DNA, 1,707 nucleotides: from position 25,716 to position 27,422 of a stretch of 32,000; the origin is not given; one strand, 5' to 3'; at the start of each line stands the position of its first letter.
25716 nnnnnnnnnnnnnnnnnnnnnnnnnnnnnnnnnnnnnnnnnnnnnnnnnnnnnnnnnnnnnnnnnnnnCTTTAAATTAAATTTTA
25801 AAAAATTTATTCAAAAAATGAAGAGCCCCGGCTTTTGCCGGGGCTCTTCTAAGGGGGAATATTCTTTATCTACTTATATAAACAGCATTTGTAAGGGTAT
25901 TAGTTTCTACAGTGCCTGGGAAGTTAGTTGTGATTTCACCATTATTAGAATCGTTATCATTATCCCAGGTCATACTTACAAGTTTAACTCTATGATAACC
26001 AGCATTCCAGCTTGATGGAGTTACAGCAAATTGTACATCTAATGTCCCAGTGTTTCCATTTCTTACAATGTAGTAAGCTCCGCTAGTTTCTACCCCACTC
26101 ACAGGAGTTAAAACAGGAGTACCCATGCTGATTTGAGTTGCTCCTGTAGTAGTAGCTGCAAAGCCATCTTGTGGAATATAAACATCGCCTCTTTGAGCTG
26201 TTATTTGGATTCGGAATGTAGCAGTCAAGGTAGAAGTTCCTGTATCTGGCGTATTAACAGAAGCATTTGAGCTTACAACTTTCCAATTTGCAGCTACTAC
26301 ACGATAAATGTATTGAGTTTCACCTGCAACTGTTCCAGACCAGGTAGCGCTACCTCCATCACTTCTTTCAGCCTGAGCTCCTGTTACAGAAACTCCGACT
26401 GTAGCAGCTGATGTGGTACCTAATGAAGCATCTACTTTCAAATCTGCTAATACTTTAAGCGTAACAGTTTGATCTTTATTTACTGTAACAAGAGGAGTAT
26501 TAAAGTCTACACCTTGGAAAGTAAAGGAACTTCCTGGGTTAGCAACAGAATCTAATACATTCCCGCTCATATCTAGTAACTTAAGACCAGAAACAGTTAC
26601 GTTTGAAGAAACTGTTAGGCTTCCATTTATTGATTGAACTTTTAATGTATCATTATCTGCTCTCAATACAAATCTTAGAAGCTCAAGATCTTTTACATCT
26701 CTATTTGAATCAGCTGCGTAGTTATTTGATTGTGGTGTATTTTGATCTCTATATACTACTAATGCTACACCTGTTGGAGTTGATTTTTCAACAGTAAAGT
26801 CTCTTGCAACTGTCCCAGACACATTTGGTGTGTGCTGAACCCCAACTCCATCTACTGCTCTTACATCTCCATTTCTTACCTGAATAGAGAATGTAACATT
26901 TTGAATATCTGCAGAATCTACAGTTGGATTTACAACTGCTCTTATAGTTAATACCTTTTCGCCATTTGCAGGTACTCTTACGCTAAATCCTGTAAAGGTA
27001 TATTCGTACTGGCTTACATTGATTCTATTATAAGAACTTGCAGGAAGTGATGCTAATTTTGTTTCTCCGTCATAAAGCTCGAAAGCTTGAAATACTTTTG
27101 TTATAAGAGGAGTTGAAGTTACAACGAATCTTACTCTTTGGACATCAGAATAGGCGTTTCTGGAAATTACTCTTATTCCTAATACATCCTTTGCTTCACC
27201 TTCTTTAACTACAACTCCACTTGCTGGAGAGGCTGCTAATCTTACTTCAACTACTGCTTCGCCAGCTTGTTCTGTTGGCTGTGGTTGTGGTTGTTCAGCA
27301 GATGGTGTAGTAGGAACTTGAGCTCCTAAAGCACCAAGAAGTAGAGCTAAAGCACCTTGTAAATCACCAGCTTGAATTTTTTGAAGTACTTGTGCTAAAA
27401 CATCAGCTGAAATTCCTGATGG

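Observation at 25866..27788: Compositionally deviant, monocistronic, secreted 640-aa Thr/Val/Ser-rich protein with a peptidoglycan-binding domain: candidate S-layer or major surface protein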

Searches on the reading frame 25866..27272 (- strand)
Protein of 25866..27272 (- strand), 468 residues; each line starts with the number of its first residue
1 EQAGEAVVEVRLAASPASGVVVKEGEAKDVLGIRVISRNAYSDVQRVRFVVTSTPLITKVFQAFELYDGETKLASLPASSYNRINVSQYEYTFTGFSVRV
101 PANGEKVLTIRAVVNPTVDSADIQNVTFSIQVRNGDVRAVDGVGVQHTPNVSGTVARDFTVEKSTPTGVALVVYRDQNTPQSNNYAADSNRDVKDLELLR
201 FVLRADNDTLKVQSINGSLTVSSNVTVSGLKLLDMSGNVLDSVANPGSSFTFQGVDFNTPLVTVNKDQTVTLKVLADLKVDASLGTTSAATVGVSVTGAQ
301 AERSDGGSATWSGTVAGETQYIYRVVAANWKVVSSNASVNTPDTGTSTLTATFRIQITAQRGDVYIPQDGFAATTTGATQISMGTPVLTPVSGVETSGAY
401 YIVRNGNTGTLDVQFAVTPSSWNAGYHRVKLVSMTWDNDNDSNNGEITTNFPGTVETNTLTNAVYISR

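Call 49: find_homologous_proteins(query=A3, max_evalue=1e-10)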
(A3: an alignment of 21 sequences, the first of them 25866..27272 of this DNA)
Query A3 (21 sequences) (468 aa, profile of the alignment): 28 proteins with E <= 1e-10 among 8000 candidates.
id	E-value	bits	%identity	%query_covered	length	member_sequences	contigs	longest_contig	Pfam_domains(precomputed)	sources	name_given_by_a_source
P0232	3.5e-140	486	33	77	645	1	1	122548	PF01471.24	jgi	-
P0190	1.7e-125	438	25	70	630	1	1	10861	-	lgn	-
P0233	1.8e-124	434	32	92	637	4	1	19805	PF01471.24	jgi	-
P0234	9.6e-122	425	27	86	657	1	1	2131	PF01471.24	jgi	jgi:peptidoglycan hydrolase-like protein with peptidoglycan-binding domain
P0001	1.1e-121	425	96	100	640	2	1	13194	PF01471.24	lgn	-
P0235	3.7e-120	420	28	80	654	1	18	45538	PF01471.24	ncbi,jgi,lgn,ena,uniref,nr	ncbi:MAG: hypothetical protein A3F53_00390 [Candidatus Zambryskibacteria bacterium RIFCSPHIGHO2_12_F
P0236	1.5e-119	418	28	75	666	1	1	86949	PF01471.24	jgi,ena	-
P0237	1.6e-119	418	29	83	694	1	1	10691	-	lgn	-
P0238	2.0e-118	414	26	86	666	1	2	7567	PF01471.24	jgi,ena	-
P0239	1.3e-116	408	27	86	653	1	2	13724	PF01471.24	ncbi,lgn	ncbi:MAG: peptidoglycan-binding protein [Minisyncoccia bacterium]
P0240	2.1e-116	408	29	76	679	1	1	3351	PF01471.24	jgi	jgi:hypothetical protein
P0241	1.3e-115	405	27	86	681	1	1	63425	PF01471.24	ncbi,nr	ncbi:MAG: peptidoglycan-binding protein [bacterium]|nr:peptidoglycan-binding protein [bacterium]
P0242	6.3e-115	403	26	86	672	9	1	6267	PF01471.24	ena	-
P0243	8.2e-115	402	28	86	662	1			-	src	-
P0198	1.6e-113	398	28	76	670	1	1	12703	PF01471.24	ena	-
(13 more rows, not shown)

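Call 50: list_cluster_members(proteins=[P0235, P0241, P0239, P0219, P0220, P0221, P0098, P0064, P0227, P0223])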
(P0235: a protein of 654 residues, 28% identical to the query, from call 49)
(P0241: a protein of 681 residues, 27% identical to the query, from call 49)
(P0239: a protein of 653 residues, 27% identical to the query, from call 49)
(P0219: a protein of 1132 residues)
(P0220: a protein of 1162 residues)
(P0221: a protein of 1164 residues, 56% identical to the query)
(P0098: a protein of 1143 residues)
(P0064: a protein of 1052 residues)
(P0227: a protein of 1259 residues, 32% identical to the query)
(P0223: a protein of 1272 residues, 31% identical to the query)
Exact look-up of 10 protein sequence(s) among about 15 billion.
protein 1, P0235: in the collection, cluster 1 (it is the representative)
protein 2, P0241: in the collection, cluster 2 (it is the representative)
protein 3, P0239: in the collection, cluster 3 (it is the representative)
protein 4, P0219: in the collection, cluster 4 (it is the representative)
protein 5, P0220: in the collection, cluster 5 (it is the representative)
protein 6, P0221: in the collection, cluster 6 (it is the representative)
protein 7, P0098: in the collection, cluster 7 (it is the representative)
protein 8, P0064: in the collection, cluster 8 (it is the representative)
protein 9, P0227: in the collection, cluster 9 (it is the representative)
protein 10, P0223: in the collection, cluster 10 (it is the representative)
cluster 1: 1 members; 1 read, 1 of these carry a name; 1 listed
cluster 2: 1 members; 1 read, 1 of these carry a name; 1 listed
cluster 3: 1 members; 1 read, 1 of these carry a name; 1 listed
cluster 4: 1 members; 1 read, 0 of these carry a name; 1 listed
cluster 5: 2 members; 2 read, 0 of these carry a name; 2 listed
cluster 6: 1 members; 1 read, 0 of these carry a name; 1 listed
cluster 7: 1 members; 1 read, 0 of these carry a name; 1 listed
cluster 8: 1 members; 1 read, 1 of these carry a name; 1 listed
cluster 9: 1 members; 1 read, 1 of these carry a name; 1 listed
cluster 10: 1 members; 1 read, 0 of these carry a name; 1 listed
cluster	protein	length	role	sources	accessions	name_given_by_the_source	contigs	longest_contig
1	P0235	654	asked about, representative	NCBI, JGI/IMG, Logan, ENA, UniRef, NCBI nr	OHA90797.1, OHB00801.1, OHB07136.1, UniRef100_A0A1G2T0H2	MAG: hypothetical protein A3F53_00390 [Candidatus Zambryskibacteria bacterium ... | Peptidoglycan binding-like domain-containing protein n=1 Tax=Candidatus Zambryskibacteria ... | MAG: hypothetical protein A2838_03290 [Candidatus Zambryskibacteria bacterium ...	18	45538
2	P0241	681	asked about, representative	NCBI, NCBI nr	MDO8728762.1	MAG: peptidoglycan-binding protein [bacterium] | peptidoglycan-binding protein [bacterium]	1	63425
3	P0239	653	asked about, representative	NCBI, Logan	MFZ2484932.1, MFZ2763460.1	MAG: peptidoglycan-binding protein [Minisyncoccia bacterium]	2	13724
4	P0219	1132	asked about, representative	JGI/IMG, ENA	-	-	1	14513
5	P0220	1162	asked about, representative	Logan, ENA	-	-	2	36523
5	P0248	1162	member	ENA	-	-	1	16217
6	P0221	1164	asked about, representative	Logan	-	-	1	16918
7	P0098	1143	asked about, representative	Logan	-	-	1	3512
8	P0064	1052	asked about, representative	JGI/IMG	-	hypothetical protein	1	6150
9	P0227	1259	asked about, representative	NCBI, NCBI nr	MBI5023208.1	MAG: hypothetical protein HZC05_03565 [Candidatus Magasanikbacteria bacterium] | hypothetical protein [Candidatus Magasanikbacteria bacterium]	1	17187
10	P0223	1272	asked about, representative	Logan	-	-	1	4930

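Call 61: search_solved_structures(query=A3, max_evalue=1)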
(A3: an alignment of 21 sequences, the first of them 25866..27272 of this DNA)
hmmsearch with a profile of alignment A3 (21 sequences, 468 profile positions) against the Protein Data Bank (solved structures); distinct sequences matched with E-value up to 1: 3.
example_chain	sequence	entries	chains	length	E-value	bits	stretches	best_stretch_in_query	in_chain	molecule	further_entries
2p8r_A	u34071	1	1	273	0.62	12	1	406-456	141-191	Pre-mRNA-splicing factor Prp8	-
2p87_A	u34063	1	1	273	0.62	12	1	406-456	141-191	Pre-mRNA-splicing factor Prp8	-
1hzk_A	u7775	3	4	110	0.92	11.4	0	300-355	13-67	C-1027 APOPROTEIN | Apoprotein of C1027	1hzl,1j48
